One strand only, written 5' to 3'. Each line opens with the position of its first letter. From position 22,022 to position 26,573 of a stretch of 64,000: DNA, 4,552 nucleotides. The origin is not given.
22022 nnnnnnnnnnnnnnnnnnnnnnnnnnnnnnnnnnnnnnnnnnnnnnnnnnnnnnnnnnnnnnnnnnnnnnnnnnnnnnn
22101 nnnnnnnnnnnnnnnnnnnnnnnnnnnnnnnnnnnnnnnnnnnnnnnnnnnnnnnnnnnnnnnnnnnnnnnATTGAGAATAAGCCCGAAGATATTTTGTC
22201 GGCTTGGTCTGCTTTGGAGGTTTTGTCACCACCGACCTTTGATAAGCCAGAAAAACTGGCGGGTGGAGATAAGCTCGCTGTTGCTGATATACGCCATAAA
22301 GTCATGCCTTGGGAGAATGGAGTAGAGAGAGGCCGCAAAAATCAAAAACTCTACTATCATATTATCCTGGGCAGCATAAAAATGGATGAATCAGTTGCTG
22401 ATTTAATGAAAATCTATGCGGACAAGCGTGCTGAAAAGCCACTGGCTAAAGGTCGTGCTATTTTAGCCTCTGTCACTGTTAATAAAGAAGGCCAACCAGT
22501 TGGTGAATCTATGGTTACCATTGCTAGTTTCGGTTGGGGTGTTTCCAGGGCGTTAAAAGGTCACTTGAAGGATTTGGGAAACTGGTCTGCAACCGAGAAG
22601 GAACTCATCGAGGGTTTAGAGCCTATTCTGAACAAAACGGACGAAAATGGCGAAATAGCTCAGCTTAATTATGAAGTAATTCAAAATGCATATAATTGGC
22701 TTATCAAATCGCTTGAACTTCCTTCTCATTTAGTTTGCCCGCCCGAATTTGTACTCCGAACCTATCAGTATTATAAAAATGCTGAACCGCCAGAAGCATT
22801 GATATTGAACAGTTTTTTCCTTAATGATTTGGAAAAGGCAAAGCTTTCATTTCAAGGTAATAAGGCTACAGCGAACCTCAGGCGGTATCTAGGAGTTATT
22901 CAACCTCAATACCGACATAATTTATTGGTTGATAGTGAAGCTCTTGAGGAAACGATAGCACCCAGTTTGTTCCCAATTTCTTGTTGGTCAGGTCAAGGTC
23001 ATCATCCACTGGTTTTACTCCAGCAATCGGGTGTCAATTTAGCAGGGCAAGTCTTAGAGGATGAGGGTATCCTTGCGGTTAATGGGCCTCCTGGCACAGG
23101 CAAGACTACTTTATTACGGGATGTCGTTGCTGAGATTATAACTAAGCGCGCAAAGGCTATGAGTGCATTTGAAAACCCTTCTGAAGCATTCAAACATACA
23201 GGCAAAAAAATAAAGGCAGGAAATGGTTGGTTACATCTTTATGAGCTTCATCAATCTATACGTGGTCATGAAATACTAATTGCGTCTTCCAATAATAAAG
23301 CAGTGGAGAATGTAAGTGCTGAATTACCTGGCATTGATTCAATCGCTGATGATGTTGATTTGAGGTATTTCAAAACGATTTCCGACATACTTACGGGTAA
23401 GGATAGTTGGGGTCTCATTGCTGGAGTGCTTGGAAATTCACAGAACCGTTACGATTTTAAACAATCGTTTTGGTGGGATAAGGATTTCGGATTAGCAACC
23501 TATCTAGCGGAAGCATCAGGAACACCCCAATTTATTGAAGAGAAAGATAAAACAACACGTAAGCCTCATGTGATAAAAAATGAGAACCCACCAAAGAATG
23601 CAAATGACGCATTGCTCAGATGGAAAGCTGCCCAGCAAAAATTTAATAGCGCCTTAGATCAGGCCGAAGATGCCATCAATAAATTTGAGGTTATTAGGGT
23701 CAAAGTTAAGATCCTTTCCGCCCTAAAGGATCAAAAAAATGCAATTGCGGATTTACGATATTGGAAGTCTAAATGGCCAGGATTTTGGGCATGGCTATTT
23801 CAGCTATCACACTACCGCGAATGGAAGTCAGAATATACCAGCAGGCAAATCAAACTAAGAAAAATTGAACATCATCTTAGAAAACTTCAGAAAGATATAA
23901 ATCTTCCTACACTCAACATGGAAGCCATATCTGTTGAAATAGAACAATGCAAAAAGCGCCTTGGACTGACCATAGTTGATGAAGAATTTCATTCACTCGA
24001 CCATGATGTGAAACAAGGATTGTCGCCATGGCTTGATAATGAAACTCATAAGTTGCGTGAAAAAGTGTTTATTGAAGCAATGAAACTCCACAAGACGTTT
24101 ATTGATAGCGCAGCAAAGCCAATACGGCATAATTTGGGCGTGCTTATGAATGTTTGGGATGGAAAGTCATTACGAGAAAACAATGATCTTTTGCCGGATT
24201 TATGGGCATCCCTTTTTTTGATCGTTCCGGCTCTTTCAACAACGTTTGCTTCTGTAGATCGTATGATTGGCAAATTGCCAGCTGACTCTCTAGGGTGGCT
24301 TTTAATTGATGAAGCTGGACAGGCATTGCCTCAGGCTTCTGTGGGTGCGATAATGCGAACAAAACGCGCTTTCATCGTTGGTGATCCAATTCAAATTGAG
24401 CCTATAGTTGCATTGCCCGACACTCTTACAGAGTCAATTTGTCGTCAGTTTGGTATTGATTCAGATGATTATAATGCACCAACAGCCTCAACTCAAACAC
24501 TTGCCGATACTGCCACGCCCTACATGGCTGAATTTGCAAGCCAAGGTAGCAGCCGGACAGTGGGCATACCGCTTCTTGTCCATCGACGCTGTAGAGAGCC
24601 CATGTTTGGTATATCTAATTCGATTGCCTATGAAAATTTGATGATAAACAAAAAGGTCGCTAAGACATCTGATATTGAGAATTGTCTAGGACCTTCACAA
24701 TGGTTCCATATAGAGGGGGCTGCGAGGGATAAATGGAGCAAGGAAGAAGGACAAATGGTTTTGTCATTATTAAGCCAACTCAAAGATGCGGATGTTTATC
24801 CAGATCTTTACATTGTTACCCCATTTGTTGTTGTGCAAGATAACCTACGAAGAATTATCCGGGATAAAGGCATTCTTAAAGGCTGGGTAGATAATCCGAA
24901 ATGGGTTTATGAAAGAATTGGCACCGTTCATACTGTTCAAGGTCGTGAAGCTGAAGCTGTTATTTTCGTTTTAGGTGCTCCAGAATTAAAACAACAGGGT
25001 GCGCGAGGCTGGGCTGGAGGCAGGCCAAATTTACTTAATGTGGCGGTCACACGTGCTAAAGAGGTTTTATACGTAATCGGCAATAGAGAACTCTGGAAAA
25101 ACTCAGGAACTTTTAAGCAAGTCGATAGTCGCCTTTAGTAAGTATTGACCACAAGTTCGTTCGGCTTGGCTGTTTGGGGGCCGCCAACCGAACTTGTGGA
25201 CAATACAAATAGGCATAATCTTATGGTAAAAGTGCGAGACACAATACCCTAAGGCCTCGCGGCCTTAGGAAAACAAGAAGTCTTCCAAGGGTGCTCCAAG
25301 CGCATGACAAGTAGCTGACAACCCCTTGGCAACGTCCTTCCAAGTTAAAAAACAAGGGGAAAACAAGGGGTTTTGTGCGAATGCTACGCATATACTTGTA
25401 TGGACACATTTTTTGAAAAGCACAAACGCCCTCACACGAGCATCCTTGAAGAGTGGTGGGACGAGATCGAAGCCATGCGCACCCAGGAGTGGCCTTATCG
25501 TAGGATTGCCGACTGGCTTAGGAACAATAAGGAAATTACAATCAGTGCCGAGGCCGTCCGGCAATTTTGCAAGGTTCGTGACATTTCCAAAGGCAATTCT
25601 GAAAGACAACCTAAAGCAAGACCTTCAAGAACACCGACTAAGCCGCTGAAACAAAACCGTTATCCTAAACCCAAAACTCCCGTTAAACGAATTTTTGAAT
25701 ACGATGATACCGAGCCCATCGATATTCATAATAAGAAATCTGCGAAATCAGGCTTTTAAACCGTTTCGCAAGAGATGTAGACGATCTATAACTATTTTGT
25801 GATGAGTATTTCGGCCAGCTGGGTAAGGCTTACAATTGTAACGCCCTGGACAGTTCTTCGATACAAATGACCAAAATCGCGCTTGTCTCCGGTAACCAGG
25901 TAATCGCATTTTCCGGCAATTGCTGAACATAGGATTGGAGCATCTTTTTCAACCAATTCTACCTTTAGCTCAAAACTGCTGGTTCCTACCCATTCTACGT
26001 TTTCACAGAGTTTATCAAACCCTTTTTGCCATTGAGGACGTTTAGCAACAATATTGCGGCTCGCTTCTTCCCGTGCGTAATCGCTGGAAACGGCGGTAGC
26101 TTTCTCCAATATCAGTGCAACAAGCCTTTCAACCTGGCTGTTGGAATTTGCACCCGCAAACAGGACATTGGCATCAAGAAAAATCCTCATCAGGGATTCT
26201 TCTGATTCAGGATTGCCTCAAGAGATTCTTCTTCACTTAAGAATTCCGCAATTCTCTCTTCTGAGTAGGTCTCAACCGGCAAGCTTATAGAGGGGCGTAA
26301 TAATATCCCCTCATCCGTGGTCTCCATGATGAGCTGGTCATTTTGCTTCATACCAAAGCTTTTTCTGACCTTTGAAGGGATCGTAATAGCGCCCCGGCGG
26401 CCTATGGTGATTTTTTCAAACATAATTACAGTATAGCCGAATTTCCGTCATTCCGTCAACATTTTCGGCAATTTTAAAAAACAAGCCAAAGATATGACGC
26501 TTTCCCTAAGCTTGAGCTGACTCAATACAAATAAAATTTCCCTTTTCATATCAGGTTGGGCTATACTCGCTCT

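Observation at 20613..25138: Stand-alone 1078-aa Upf1/DNA2-like helicase with an unassigned 380-aa N-terminus, divergent from an HTH gene and a 4-TM protein gene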

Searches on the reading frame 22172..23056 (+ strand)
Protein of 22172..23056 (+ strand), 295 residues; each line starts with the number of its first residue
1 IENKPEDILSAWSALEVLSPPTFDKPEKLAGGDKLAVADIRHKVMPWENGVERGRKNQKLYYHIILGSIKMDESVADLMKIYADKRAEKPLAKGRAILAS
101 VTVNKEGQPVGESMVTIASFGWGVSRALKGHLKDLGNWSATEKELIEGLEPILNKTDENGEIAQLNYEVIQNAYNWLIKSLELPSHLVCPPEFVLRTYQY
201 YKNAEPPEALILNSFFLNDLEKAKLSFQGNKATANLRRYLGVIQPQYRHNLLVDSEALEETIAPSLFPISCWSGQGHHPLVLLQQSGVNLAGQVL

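Call 25: predict_structure(alignment_id=A2)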
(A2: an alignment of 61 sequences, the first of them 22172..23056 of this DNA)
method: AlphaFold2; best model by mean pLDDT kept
length: 295 residues; sequences in the alignment: 61
mean_pLDDT: 89.0   pTM: 0.82
mean pLDDT of the five models: 89.0, 88.9, 88.1, 88.0, 87.3
residues with pLDDT >= 90: 186; 70-90: 86; 50-70: 23; < 50: 0
segments of 3 or more residues with pLDDT < 50: none
pLDDT, mean of each block of 10 residues (from residue 1): 86 93 94 93 88 80 97 92 68 92 95 90 96 91 95 91 94 98 97 95 89 91 95 90 84 88 78 69 82 68
secondary structure, 60 per line:
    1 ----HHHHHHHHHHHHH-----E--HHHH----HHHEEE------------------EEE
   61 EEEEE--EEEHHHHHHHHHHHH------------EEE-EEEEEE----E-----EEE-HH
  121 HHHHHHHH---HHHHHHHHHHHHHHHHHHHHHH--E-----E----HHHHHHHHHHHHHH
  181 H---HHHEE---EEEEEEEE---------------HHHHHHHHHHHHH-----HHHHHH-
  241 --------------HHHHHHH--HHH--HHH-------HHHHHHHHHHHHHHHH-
elements in order: H5-17 H26-29 E37-39 E58-65 E68-70 H71-82 E95-97 E99-104 E115-117 H119-128 H132-153 H167-181 E193-200 H216-228 H234-239 H255-261 H279-294

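Call 29: search_protein_representatives(protein=window:22172-23056:+)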
Query: 295 residues. Proteins with E-value up to 0.001 (for the whole library): 636; up to 1e-10: 409; up to 1e-30: 207. The best 150 are listed.
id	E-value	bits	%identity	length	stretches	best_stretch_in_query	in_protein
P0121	2.4e-88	312.7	49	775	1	3-291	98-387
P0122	3.1e-88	312.3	50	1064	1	1-292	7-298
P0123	2.4e-87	309.4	48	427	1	2-293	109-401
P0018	1.1e-84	300.7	49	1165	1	3-292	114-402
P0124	1.8e-84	299.9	49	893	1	3-291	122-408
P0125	4.0e-83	295.5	46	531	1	1-291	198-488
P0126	1.3e-81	290.5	45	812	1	4-293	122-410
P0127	1.5e-80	287.1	47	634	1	11-292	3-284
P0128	9.2e-80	284.5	47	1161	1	2-293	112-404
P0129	1.6e-78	280.4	49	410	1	3-291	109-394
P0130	8.7e-78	278.0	47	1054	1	3-291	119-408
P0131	8.2e-77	274.8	48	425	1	2-291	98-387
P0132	8.5e-76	271.5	47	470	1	4-291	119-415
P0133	1.3e-74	267.6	47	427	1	3-291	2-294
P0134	8.3e-74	264.9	46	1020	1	4-292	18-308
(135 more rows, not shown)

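Call 30: fold_search(model_id=the predicted structure, library=pdb)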
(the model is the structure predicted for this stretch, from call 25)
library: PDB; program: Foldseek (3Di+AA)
matches with E <= 10: 134; with E <= 0.001: 0
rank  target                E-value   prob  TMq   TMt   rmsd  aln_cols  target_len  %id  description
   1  5j62_A                7.3e-02  0.06  0.10  0.13  18.7       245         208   10  FMN-dependent Nitroreductase (CDR20291_0684) from Clostridium difficile R20291 (released 2016-09-21)
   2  3koq_A                3.7e-01  0.03  0.10  0.14  18.7       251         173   12  Crystal structure of a nitroreductase family protein (cd3355) from clostridium difficile 630 at 1.58 A resolution (released 2009-12-01)
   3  3h4o                  4.3e-01  0.03  0.10  0.14  18.3       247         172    9  Crystal structure of a nitroreductase family protein (cd3355) from clostridium difficile 630 at 1.50 A resolution (released 2009-05-19)
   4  3m5k_A                7.2e-01  0.02  0.09  0.13  17.7       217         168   13  Crystal structure of Putative NADH dehydrogenase/NAD(P)H nitroreductase (BDI_1728) from Parabacteroides distasonis ATC (released 2010-05-05)
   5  3kwk                  7.6e-01  0.02  0.09  0.13  17.8       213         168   11  Crystal structure of Putative NADH dehydrogenase/NAD(P)H nitroreductase (NP_809094.1) from BACTEROIDES THETAIOTAOMICRON  (released 2009-12-15)
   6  1qpr_A                9.5e-01  0.03  0.08  0.08  16.8       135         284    8  QUINOLINATE PHOSPHORIBOSYLTRANSFERASE (QAPRTASE) FROM MYCOBACTERIUM TUBERCULOSIS IN COMPLEX WITH PHTHALATE AND PRPCP (released 1998-10-21)
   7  6czp_A                1.2e+00  0.01  0.10  0.12  19.2       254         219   12  2.2 Angstrom Resolution Crystal Structure Oxygen-Insensitive NAD(P)H-dependent Nitroreductase NfsB from Vibrio vulnifi (released 2018-04-25)
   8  3som_D                1.3e+00  0.01  0.07  0.09  23.7       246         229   10  crystal structure of human MMACHC (released 2011-07-27)
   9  3gbh_C                1.3e+00  0.02  0.10  0.12  20.1       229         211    7  CRYSTAL STRUCTURE OF A PUTATIVE NAD(P)H:FMN OXIDOREDUCTASE (SE1966) FROM STAPHYLOCOCCUS EPIDERMIDIS ATCC 12228 AT 2.00 (released 2009-03-03)
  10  6czp_G                1.3e+00  0.02  0.12  0.14  18.8       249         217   13  2.2 Angstrom Resolution Crystal Structure Oxygen-Insensitive NAD(P)H-dependent Nitroreductase NfsB from Vibrio vulnifi (released 2018-04-25)
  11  6czp_B                1.3e+00  0.02  0.12  0.14  19.0       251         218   13  2.2 Angstrom Resolution Crystal Structure Oxygen-Insensitive NAD(P)H-dependent Nitroreductase NfsB from Vibrio vulnifi (released 2018-04-25)
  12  3ge5_B                1.4e+00  0.02  0.09  0.13  17.7       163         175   13  Crystal structure of a putative nad(p)h:fmn oxidoreductase (pg0310) from porphyromonas gingivalis w83 at 1.70 A resolu (released 2009-03-17)
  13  3ge5_A                1.5e+00  0.01  0.08  0.12  19.4       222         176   12  Crystal structure of a putative nad(p)h:fmn oxidoreductase (pg0310) from porphyromonas gingivalis w83 at 1.70 A resolu (released 2009-03-17)
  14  5ko8_A                1.6e+00  0.01  0.09  0.12  16.9       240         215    9  Crystal structure of haliscomenobacter hydrossis iodotyrosine deiodinase (IYD) bound to FMN and mono-iodotyrosine (I-T (released 2017-02-15)
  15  3som_M                1.7e+00  0.01  0.08  0.10  22.7       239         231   10  crystal structure of human MMACHC (released 2011-07-27)
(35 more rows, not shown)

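Call 40: fold_search(model_id=the predicted structure, library=viral)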
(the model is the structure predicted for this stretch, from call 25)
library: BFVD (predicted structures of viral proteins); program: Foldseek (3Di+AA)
matches with E <= 10: 144; with E <= 0.001: 0
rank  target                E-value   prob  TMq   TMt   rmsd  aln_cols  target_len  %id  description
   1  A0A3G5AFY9            2.7e-01  0.06  0.15  0.12  22.0       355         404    9  Uncharacterized protein [Solivirus sp.]
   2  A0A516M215            4.0e-01  0.04  0.12  0.12  24.0       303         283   10  (no name in the UniProt tables at hand)
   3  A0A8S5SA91            5.3e-01  0.04  0.12  0.14  31.4       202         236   12  Receptor Binding Protein [Siphoviridae sp. ct0D87]
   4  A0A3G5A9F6            5.3e-01  0.01  0.09  0.07  24.4       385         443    9  Superfamily II helicase [Hyperionvirus sp.]
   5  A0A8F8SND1            6.7e-01  0.04  0.12  0.16  16.4       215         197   11  (no name in the UniProt tables at hand)
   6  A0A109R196            7.0e-01  0.03  0.12  0.08  21.1       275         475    9  Capsid triplex subunit 1 [Human herpesvirus 1]
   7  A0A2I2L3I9            1.1e+00  0.04  0.11  0.17  19.4       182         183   15  Uncharacterized protein [Orpheovirus IHUMI-LCC2]
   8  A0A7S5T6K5            1.2e+00  0.09  0.17  0.22   9.9       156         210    8  (no name in the UniProt tables at hand)
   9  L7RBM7                1.5e+00  0.04  0.14  0.15  17.8       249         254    9  Helicase [Acanthamoeba polyphaga moumouvirus]
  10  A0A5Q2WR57            1.8e+00  0.01  0.10  0.10  25.2       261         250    7  (no name in the UniProt tables at hand)
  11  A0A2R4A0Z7            1.9e+00  0.06  0.10  0.09  14.9        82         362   11  (no name in the UniProt tables at hand)
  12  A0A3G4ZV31            1.9e+00  0.03  0.13  0.12  12.8       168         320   14  Uncharacterized protein [Edafosvirus sp.]
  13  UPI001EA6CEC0         1.9e+00  0.02  0.12  0.18  16.9       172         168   16  (no name look-up for this kind of identifier)
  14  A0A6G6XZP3            1.9e+00  0.02  0.10  0.12  22.1       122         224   11  (no name in the UniProt tables at hand)
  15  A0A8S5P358            1.9e+00  0.02  0.13  0.12  28.6       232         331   10  Receptor Binding Protein [Siphoviridae sp. ctSx228]
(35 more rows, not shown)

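Call 43: search_protein_families(library=pfam, alignment_id=A4, max_evalue=1)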
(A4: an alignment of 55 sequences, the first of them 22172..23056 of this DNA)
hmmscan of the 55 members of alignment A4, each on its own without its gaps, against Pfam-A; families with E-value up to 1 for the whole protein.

A. member 1, window:22172-23056:+ (295 aa): 0 families

B. families by the number of members that match (of 55 scanned): 16 families
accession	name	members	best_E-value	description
PF24107.1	DUF7382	5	0.0041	Domain of unknown function (DUF7382)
PF19623.4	DUF6128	1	0.022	Family of unknown function (DUF6128)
PF14395.11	COOH-NH2_lig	1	0.022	Phage phiEco32-like COOH.NH2 ligase-type 2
PF03232.19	COQ7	1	0.035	Ubiquinone biosynthesis protein COQ7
PF22517.1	Mcm-like_N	1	0.058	Mcm-like, N-terminal domain, archaea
PF01795.25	Methyltransf_5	1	0.078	MraW methylase family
PF14559.12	TPR_19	1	0.11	Tetratricopeptide repeat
PF24470.1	Thiored_Isochorism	1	0.11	Isochorismatase, thioredoxin-like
PF06918.19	DUF1280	1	0.12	Protein of unknown function (DUF1280)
PF08294.17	TIM21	1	0.13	TIM21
PF17038.10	CBP_BcsN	1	0.15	Cellulose biosynthesis protein BcsN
PF09220.15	LA-virus_coat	1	0.16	L-A virus, major coat protein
PF21911.1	PG_1098_N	1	0.18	N-terminal domain in putative methyltransferase PG_1098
PF09130.16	DUF1932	1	0.19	Domain of unknown function (DUF1932)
PF13181.12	TPR_8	1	0.23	Tetratricopeptide repeat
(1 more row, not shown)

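Call 44: search_solved_structures(query=A4, max_evalue=10)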
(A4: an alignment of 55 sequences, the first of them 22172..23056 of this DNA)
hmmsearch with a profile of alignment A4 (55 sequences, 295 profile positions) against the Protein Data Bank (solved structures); distinct sequences matched with E-value up to 10: 2.
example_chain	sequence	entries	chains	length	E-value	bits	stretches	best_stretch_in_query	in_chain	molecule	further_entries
9hnh_A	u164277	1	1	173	0.15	14.4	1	147-203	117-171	Chains: A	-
9lv4_A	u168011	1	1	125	1.4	11.3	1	160-210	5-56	Minibinder tw1102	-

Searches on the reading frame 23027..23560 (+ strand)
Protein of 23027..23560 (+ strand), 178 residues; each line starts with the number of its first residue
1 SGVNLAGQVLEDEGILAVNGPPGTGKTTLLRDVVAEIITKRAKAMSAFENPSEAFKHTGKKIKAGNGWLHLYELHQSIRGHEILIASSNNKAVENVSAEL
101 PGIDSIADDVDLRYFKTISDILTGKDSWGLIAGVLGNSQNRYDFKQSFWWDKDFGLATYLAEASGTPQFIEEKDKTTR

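Call 39: search_protein_families(library=padloc, proteins=[window:23027-23560:+], max_evalue=1)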
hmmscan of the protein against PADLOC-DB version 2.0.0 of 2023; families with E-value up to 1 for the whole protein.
window:23027-23560:+ (178 aa): 15 families
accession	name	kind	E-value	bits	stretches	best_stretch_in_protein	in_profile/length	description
PDLC03924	MkoC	-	1e-17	61.6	1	10-105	263-326/1136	-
PDLC03920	MkoA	-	8.8e-08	28.9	1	9-42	627-660/1112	-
PDLC04140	mad8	-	1.3e-05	22.9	1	12-44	26-58/314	mads_8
PDLC02350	AbiO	-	5.3e-05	20.2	1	9-44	190-223/468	AbiO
PDLC00915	TRIP13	-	0.00035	18.1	1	10-39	60-89/302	TRIP13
PDLC02372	Nhi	-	0.00054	16.7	1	13-44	199-229/470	-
PDLC03921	MkoA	-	0.00061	15.5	1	14-43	1043-1072/1607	-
PDLC03802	RTasHel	-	0.0015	15.4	1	13-41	18-46/675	DRT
PDLC05079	PDC-S73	-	0.0024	14.7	1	6-41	184-219/752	-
PDLC04790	PDC-S01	-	0.0041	13.9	1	7-36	21-50/422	-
PDLC00109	GajB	-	0.011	12.1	1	12-43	5-36/647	UrvD helicase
PDLC04476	PDC-M16A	-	0.026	10.9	1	14-44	26-56/691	-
PDLC04959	PDC-S20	-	0.028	11.9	1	11-40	38-67/464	-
PDLC04235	PDC-M01A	-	0.04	10.8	1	15-52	188-227/510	-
PDLC05009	PDC-S37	-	0.04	9.6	1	16-41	311-336/1550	-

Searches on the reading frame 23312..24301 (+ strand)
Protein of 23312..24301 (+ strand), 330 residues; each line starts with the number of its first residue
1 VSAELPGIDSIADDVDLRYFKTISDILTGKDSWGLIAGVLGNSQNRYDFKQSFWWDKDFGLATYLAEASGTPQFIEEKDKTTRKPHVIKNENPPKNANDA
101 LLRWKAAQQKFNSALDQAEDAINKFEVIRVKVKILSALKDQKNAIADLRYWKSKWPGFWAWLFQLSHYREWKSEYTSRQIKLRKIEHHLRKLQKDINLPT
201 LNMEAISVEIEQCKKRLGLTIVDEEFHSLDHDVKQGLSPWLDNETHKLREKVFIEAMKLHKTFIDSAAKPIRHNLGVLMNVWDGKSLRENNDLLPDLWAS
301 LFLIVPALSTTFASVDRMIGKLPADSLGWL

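Call 39: search_protein_families(library=padloc, proteins=[window:23312-24301:+], max_evalue=1)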
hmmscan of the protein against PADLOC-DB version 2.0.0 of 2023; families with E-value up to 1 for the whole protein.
window:23312-24301:+ (330 aa): 1 family
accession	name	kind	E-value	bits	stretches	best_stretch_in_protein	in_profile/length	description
PDLC03865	LmuB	-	0.012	11.8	1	100-217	277-404/1007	-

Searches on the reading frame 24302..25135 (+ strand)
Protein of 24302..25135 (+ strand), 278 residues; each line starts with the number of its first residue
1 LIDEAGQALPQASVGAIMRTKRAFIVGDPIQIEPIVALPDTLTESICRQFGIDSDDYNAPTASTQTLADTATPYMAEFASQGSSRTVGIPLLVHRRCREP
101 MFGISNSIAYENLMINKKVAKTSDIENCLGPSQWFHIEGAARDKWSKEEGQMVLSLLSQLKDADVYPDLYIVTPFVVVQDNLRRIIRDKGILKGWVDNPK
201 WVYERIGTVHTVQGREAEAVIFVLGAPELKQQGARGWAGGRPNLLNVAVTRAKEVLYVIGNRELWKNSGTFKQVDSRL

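Call 39: search_protein_families(library=padloc, proteins=[window:24302-25135:+], max_evalue=1)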
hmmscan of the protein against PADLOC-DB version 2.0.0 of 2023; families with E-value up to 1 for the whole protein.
window:24302-25135:+ (278 aa): 12 families
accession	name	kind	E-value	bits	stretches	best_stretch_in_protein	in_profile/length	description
PDLC03924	MkoC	-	8.6e-39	131.4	1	1-268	675-950/1136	-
PDLC03920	MkoA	-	2.4e-15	53.9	2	145-267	964-1081/1112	-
PDLC03921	MkoA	-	3e-08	29.8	2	205-270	1513-1578/1607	-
PDLC05009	PDC-S37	-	4.2e-05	19.5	1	2-34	943-975/1550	-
PDLC00136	GajB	-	0.00085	16.3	1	207-258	490-545/570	UrvD helicase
PDLC02194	Hhe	-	0.0017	13.6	1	2-74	1386-1450/1911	-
PDLC00106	GajB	-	0.0029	14.2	1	205-258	497-549/577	UrvD helicase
PDLC01734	typeIV_RecD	-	0.0054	13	1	208-263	674-719/763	RecD_0_IVD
PDLC00132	GajB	-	0.01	12.5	1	207-259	544-599/625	UrvD helicase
PDLC00145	GajB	-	0.025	11.2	1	205-258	495-547/572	UrvD helicase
PDLC00130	GajB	-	0.03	10.6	1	206-270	511-578/589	UrvD helicase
PDLC00112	GajB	-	0.032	10.8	1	204-256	495-553/581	UrvD helicase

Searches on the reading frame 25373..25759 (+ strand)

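Call 3: search_protein_families(library=pfam, proteins=[window:25373-25759:+], max_evalue=0.01)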
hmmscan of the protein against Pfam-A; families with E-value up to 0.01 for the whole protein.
window:25373-25759:+ (128 aa): 1 family
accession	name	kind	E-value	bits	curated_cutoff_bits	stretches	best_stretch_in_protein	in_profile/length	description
PF13565.12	HTH_32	-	0.00049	21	33.7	1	18-64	22-71/73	Homeodomain-like domain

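Call 4: search_protein_families(library=padloc, proteins=[window:25373-25759:+], max_evalue=0.01)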
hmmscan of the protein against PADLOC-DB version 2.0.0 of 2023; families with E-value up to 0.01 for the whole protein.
window:25373-25759:+ (128 aa): 1 family
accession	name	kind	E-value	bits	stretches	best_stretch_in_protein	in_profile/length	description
PDLC03820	RTasHEPN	-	0.00056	18.1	1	2-64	15-75/148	DRT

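Call 7: search_protein_families(library=ncbifam, proteins=[window:25373-25759:+], max_evalue=0.01)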
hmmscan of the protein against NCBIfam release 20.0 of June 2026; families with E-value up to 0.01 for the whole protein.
window:25373-25759:+ (128 aa): 0 families

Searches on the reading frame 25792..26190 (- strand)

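Call 3: search_protein_families(library=pfam, proteins=[window:25792-26190:-], max_evalue=0.01)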
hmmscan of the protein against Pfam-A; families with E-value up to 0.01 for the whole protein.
window:25792-26190:- (132 aa): 2 families
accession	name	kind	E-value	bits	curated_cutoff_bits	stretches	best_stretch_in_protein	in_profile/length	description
PF13470.12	PIN_3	-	7.9e-07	30.3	27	1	2-104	1-115/115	PIN domain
PF01850.27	PIN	-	0.00096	20.2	23.6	0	3-104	1-113/120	PIN domain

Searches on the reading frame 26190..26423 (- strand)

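Call 3: search_protein_families(library=pfam, proteins=[window:26190-26423:-], max_evalue=0.01)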
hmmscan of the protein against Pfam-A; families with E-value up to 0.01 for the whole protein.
window:26190-26423:- (77 aa): 2 families
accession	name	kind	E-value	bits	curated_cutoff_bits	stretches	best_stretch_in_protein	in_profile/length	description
PF04014.23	MazE_antitoxin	-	1.5e-10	41.3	24.7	1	6-45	3-43/48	Antidote-toxin recognition MazE, bacterial antitoxin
PF15937.10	PrlF_antitoxin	-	0.0023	18.5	32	1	6-41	3-38/99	prlF antitoxin for toxin YhaV_toxin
